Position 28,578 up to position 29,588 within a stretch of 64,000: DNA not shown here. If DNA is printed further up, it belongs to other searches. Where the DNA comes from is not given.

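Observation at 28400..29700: AT-rich islet encoding a leaderless EndoG/NucA-family nuclease flanked by REP elements, with an overlapping small hydrophobic ORF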

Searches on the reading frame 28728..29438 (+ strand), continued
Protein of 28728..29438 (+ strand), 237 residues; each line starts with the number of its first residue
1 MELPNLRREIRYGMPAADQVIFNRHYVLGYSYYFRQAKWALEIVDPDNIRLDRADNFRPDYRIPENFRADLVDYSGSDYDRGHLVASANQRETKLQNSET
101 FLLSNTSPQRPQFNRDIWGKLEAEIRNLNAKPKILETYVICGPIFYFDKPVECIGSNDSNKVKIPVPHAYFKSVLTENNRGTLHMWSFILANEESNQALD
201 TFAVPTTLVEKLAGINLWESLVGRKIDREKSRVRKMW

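Call 65: find_homologous_proteins(query=P0126, max_evalue=1e-10)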
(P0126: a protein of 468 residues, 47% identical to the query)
Query P0126 (468 aa): 126 proteins with E <= 1e-10 among 8000 candidates; the best 120 are listed.
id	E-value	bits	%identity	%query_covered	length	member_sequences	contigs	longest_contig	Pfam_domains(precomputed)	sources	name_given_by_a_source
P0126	0.0e+0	1062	100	100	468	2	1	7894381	PF01582.26,PF13676.12,PF01223.30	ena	-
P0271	2.0e-215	734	70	100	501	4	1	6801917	PF01582.26,PF13676.12,PF01223.30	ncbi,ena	-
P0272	1.9e-91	325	42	98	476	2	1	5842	PF13676.12,PF01223.30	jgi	-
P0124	1.6e-75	273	55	51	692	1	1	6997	PF00656.28,PF01223.30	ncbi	-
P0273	5.3e-74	268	54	50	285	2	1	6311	PF01223.30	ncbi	-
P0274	3.4e-73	265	54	50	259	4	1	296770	PF01223.30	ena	-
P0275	1.2e-71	260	52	50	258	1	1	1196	PF01223.30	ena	-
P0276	1.3e-65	240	47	48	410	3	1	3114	PF13676.12,PF01223.30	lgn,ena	-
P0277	2.5e-61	226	49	50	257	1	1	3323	PF01223.30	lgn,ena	-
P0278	1.1e-59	221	73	32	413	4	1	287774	PF01582.26,PF13676.12,PF09685.16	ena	-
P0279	2.4e-59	219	47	50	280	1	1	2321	PF01223.30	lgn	-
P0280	1.2e-57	214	72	32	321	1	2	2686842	PF01582.26,PF13676.12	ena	-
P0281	4.3e-56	209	43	56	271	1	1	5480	PF01223.30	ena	-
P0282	7.0e-56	208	46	47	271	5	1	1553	PF01223.30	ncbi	-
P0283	1.8e-49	187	43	49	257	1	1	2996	PF01223.30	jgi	jgi:endonuclease G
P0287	4.9e-45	172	40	47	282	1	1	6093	PF01223.30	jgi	jgi:endonuclease G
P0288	8.4e-45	172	41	47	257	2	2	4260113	PF01223.30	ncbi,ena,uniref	ncbi:DNA/RNA non-specific endonuclease [Ekhidna sp.]|uniref:DNA/RNA non-specific endonuclease n=1 Ta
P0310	1.1e-33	135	39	45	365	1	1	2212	PF01223.30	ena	-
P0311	1.0e-30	125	30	59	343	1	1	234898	PF01223.30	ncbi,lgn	ncbi:MAG: DNA/RNA non-specific endonuclease [Cyclobacteriaceae bacterium]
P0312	9.9e-30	122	36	45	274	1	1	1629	PF01223.30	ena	-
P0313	1.2e-29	122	37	49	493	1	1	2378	PF12833.14,PF00165.30,PF00072.31,PF01223.30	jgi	-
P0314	9.8e-29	119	35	43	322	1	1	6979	PF01223.30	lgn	-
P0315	9.9e-29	119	39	42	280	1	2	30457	PF01223.30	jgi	-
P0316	1.3e-28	118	39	44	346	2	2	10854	PF01223.30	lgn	-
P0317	2.0e-28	118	36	43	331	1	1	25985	PF01223.30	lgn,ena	-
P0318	6.6e-28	116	37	43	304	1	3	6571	PF01223.30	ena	-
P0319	1.6e-27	115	35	45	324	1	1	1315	PF01223.30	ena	-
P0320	1.6e-27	115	34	42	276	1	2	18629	PF01223.30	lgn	-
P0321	1.8e-27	114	34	45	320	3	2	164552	PF01223.30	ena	-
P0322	2.5e-27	114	34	45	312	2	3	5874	PF01223.30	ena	-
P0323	2.8e-27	114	36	43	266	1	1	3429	PF01223.30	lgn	-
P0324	3.0e-27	114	31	59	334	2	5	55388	PF01223.30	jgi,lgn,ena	jgi:endonuclease G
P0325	4.1e-27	113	36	45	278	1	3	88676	PF01223.30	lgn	-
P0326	5.7e-27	113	34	45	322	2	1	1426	PF01223.30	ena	-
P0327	6.2e-27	113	34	45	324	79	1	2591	PF01223.30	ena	-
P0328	7.0e-27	112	35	45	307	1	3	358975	PF01223.30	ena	-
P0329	8.9e-27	112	38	42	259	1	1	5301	PF01223.30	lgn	-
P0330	9.7e-27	112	34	46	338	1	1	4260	PF01223.30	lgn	-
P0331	2.1e-26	111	38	43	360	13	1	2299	PF01223.30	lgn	-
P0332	2.7e-26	111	37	43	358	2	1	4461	PF01223.30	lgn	-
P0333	3.6e-26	110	36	44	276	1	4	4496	PF01223.30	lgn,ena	-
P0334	4.7e-26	110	37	44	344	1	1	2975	PF01223.30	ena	-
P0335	8.3e-26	109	39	42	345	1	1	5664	PF01223.30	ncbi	-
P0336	9.9e-26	109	35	43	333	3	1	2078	PF01223.30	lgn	-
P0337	1.0e-25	109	33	49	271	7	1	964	PF01223.30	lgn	-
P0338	1.0e-25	109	35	42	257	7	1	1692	PF01223.30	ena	-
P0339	1.1e-25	109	37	44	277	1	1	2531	PF01223.30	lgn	-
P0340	1.2e-25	108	34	43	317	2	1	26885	PF01223.30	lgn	-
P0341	1.6e-25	108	35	42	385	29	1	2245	PF01223.30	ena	-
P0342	1.8e-25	108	33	47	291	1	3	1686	PF01223.30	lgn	-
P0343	2.0e-25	108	33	43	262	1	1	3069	PF01223.30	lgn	-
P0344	2.8e-25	107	35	44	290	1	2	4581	PF01223.30,PF13930.13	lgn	-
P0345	2.8e-25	107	34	42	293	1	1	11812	PF01223.30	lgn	-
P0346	4.6e-25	106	36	44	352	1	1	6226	PF01223.30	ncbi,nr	ncbi:MAG: DNA/RNA non-specific endonuclease [Treponema sp.]|nr:DNA/RNA non-specific endonuclease [Ca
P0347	4.7e-25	106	34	45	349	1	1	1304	PF01223.30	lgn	-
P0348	7.2e-25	106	35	41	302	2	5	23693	PF01223.30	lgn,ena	-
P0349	7.9e-25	106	33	46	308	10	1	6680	PF01223.30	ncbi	-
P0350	8.7e-25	106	36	42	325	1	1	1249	PF01223.30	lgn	-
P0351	1.4e-24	105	37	42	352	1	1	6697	PF01223.30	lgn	-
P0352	2.2e-24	104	36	42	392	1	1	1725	PF01223.30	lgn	-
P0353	2.7e-24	104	36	43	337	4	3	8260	PF01223.30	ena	-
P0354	3.0e-24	104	33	44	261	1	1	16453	PF01223.30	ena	-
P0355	3.1e-24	104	37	41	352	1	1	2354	PF01223.30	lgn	-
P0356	4.5e-24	103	36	44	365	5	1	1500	PF01223.30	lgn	-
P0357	5.3e-24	103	32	48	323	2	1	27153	PF01223.30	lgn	-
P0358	6.2e-24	103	40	40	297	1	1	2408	PF01223.30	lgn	-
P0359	6.3e-24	103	34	42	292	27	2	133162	PF01223.30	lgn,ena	-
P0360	8.0e-24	102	35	42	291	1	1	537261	PF01223.30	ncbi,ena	-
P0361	9.2e-24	102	35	42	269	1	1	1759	PF01223.30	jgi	jgi:endonuclease G, mitochondrial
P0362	9.9e-24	102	33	43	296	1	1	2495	PF01223.30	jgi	jgi:endonuclease G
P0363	1.1e-23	102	35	44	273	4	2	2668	PF01223.30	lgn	-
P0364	2.5e-23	101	35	41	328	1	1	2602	PF01223.30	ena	-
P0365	2.6e-23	101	32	41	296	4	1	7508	PF01223.30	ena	-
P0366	1.1e-22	99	37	43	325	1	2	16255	PF01223.30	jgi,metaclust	metaclust:\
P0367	1.4e-22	98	33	44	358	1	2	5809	PF19067.7,PF01223.30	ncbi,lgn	-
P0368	2.4e-22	98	36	45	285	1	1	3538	PF01223.30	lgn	-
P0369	2.7e-22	97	35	42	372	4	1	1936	PF01223.30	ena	-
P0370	3.2e-22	97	34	46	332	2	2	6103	PF01223.30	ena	-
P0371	1.4e-21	95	34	42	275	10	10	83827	PF01223.30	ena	-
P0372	2.2e-21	94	34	42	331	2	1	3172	PF01223.30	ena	-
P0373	2.2e-21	94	36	45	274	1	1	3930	PF01223.30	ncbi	-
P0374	2.8e-21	94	34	42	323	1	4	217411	PF01223.30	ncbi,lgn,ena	-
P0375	5.7e-21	93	31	46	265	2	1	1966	PF01223.30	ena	-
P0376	6.1e-21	93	35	42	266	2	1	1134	PF01223.30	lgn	-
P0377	6.5e-21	93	36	42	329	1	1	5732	PF01223.30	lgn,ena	-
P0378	7.3e-21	93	39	31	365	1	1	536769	PF01223.30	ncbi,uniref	ncbi:DNA/RNA non-specific endonuclease [Fibrella arboris]|uniref:DNA/RNA non-specific endonuclease n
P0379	1.4e-20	92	36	40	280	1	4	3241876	PF01223.30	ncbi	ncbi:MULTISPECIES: DNA/RNA non-specific endonuclease [Cupriavidus]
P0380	6.2e-20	90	30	45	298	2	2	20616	PF01223.30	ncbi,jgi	-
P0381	9.7e-20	89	31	49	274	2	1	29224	PF01223.30,PF13930.13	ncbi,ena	-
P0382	2.4e-19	88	33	43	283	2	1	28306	PF01223.30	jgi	jgi:endonuclease G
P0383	6.4e-19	86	30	45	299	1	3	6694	PF01223.30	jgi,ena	-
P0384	9.3e-19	86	34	42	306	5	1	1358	PF01223.30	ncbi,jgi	jgi:endonuclease G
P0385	3.4e-18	84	31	43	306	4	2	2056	PF01223.30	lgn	-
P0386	5.2e-18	83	40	29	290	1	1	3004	PF01223.30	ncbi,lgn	ncbi:MAG: DNA/RNA non-specific endonuclease [Janthinobacterium lividum]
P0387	5.8e-17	80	38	35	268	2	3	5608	PF01223.30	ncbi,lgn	-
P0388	6.9e-17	80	38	32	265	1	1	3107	PF01223.30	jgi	jgi:endonuclease G, mitochondrial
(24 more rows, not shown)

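Call 66: find_encoding_contigs(protein=P0126, flank=6000, max_places=2)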
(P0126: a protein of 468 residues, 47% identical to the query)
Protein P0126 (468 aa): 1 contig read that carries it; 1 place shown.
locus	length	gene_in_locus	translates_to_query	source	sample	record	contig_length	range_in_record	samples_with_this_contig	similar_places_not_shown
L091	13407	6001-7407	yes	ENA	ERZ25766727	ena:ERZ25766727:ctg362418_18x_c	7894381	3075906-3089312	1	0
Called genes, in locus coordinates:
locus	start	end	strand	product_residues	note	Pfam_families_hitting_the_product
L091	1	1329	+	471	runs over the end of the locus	PF13231:PMT_2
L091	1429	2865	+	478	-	PF01011:PQQ (faint), PF13360:PQQ_2, PF13570:Beta-prop_ACSF4 (faint)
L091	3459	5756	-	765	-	PF02463:SMC_N (weak), PF13166:AAA_13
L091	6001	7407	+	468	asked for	PF01582:TIR, PF13676:TIR_2, PF01223:Endonuclease_NS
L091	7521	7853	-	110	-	-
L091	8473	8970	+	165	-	-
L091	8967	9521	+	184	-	-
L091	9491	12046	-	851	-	PF02706:Wzz, PF13807:GNVR, PF01656:CbiA, PF10609:ParA, PF13614:AAA_31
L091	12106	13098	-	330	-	PF02563:Poly_export, PF10531:SLBB (weak), PF22461:SLBB_2 (faint)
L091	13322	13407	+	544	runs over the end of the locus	-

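Call 67: find_encoding_contigs(protein=P0124, flank=6000, max_places=2)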
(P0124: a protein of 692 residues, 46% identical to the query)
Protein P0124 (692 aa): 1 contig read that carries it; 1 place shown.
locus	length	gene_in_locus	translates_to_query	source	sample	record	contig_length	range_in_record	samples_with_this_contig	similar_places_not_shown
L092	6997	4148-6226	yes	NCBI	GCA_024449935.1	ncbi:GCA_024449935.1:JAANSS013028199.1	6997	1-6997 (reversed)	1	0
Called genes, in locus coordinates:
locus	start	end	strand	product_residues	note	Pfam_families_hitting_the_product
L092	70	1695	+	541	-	PF22335:Cas10-Cmr2_palm2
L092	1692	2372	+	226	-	PF03787:RAMPs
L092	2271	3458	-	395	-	PF13384:HTH_23 (weak), PF13518:HTH_28 (weak), PF13565:HTH_32, PF13358:DDE_3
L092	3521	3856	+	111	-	-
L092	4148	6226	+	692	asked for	PF00656:Peptidase_C14 (weak), PF01223:Endonuclease_NS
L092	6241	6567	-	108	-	-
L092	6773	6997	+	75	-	?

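Call 68: find_encoding_contigs(protein=P0274, flank=6000, max_places=2)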
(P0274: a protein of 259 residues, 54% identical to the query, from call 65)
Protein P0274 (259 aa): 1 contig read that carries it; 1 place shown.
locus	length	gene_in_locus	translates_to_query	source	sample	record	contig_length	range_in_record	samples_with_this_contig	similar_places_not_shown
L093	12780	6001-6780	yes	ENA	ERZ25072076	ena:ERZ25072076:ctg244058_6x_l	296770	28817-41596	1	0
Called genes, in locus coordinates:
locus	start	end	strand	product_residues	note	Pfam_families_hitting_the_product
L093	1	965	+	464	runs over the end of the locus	-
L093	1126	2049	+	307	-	PF01545:Cation_efflux, PF16916:ZT_dimer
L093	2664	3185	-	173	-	PF00578:AhpC-TSA, PF08534:Redoxin, PF00085:Thioredoxin (faint), PF13905:Thioredoxin_8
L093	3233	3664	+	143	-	PF01242:PTPS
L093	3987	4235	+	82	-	PF01242:PTPS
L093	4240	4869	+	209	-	PF01227:GTP_cyclohydroI, PF14489:QueF (weak)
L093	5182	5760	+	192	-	PF13690:CheX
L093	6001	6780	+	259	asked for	PF01223:Endonuclease_NS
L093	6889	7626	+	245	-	PF14294:DUF4372, PF01609:DDE_Tnp_1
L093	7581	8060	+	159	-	PF01609:DDE_Tnp_1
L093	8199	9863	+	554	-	PF07730:HisKA_3, PF02518:HATPase_c (weak)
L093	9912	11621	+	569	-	PF00263:Secretin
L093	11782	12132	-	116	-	PF03551:PadR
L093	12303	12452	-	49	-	-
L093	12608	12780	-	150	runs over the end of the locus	PF06240:COXG, PF03364:Polyketide_cyc (weak)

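Call 71: find_encoding_contigs(protein=P0313, flank=5000, max_places=2)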
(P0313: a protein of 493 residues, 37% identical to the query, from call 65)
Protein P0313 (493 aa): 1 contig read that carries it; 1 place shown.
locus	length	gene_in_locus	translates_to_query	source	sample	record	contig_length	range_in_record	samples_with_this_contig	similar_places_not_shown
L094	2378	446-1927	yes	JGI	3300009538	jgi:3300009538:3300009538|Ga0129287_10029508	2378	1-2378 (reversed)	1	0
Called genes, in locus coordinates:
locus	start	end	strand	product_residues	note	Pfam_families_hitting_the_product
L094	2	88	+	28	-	?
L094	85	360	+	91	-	-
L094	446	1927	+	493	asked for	PF01223:Endonuclease_NS, PF00072:Response_reg, PF12833:HTH_18, PF00165:HTH_AraC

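Call 77: predict_structure(alignment_id=A6)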
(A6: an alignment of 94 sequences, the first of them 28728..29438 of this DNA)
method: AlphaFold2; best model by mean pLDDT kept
length: 237 residues; sequences in the alignment: 94
mean_pLDDT: 90.4   pTM: 0.89
mean pLDDT of the five models: 90.4, 90.4, 90.1, 89.5, 88.0
residues with pLDDT >= 90: 186; 70-90: 28; 50-70: 20; < 50: 3
segments of 3 or more residues with pLDDT < 50: 1-3
pLDDT, mean of each block of 10 residues (from residue 1): 65 95 93 96 77 83 93 92 83 75 96 93 94 95 97 80 92 96 97 96 98 96 96 92
secondary structure, 60 per line:
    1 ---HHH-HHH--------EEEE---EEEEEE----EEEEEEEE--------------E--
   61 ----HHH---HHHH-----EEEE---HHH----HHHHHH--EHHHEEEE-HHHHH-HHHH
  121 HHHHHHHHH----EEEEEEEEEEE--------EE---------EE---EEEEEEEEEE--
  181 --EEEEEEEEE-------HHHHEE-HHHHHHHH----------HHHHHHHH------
elements in order: E19-22 E26-31 E36-43 H71-74 E80-83 H94-99 E106-109 H111-115 H117-129 E134-144 E169-178 E183-191 H199-202 H206-213 H224-231

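Call 79: fold_search(model_id=the predicted structure, library=pdb)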
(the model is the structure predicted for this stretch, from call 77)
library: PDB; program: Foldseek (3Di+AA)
matches with E <= 10: 627; with E <= 0.001: 192
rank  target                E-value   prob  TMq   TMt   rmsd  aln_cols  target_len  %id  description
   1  3ism_A                5.5e-22  1.00  0.82  0.79   2.6       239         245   32  Crystal structure of the EndoG/EndoGI complex: Mechanism of EndoG inhibition (released 2009-09-08)
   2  3ism_B                1.1e-21  1.00  0.83  0.80   2.7       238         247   32  Crystal structure of the EndoG/EndoGI complex: Mechanism of EndoG inhibition (released 2009-09-08)
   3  5gkp_B                2.2e-21  1.00  0.81  0.81   2.4       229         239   32  Crystal structure of the EndoG worm homologue CPS-6 H148A/F122A in complex with DNA (released 2016-11-23)
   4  5gkc_A                3.8e-21  1.00  0.81  0.81   2.5       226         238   33  The crystal structure of the CPS-6 H148A/F122A (released 2016-11-23)
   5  4qn0_A                5.8e-21  1.00  0.81  0.81   2.4       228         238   33  Crystal structure of the CPS-6 mutant Q130K (released 2015-06-17)
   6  3s5b_A                1.3e-20  1.00  0.81  0.81   2.5       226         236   34  Crystal Structure of CED-3 Protease Suppressor-6 (CPS-6) from Caenorhabditis elegans (released 2012-01-11)
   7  4qn0_B                2.8e-20  1.00  0.81  0.80   2.5       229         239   33  Crystal structure of the CPS-6 mutant Q130K (released 2015-06-17)
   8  3s5b_B                3.2e-20  1.00  0.79  0.78   3.0       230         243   32  Crystal Structure of CED-3 Protease Suppressor-6 (CPS-6) from Caenorhabditis elegans (released 2012-01-11)
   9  5gkp_A                4.0e-20  1.00  0.81  0.82   2.5       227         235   32  Crystal structure of the EndoG worm homologue CPS-6 H148A/F122A in complex with DNA (released 2016-11-23)
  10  6nju_C                5.5e-20  1.00  0.76  0.80   5.7       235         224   30  Mouse endonuclease G mutant H97A bound to A-DNA (released 2020-01-08)
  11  6m3t_A                7.4e-20  1.00  0.76  0.80   5.3       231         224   31  Crystal structure of the mouse endonuclease EndoG(H138A/C110A), space group P41212 (released 2020-08-12)
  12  5gkc_B                8.9e-20  1.00  0.81  0.79   2.5       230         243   32  The crystal structure of the CPS-6 H148A/F122A (released 2016-11-23)
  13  6m3u_A                1.1e-19  1.00  0.77  0.79   5.5       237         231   30  Crystal structure of the mouse endonuclease EndoG(H138A/C100A), space group C2 (released 2021-10-20)
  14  9m1e_A                1.5e-19  1.00  0.80  0.81   2.5       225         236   32  Crystal structure of the CPS-6 H148A/F122A versus cis-resveratrol complex (released 2026-03-04)
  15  6njt_B                1.7e-19  1.00  0.75  0.79   5.3       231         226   31  Mouse endonuclease G mutant - H97A (released 2020-01-08)
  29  1zm8                  2.2e-18  1.00  0.83  0.82   2.7       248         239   27  Apo Crystal structure of Nuclease A from Anabaena sp. (released 2005-06-21)
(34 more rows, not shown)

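Call 84: search_protein_families(library=padloc, alignment_id=A3, max_evalue=0.00001)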
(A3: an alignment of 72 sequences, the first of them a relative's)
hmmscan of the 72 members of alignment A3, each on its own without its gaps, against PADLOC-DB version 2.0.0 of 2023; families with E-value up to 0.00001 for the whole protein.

A. member 1, L003:3462-3788:+ (109 aa): 0 families

B. families by the number of members that match (of 72 scanned): 48 families (the first 25 are shown)
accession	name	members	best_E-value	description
PDLC04134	mad2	5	1.3e-19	mads_2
PDLC04135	mad3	2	1.5e-51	mads_3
PDLC04140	mad8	2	1.5e-17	mads_8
PDLC04938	PDC-S15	1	6.7e-40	-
PDLC02196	IetA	1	8.8e-39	-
PDLC04232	IetA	1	1.1e-31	-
PDLC02195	IetA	1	2.1e-28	-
PDLC04937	PDC-S15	1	1.4e-23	-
PDLC04929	PDC-S15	1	5.6e-23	-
PDLC04231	IetA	1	6.1e-22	-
PDLC03325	MTase_II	1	2.1e-21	Type II methyltransferase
PDLC04936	PDC-S15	1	6e-21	-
PDLC04933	PDC-S15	1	8.5e-21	-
PDLC04927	PDC-S15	1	4.7e-19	-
PDLC02980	AriA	1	1.1e-18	-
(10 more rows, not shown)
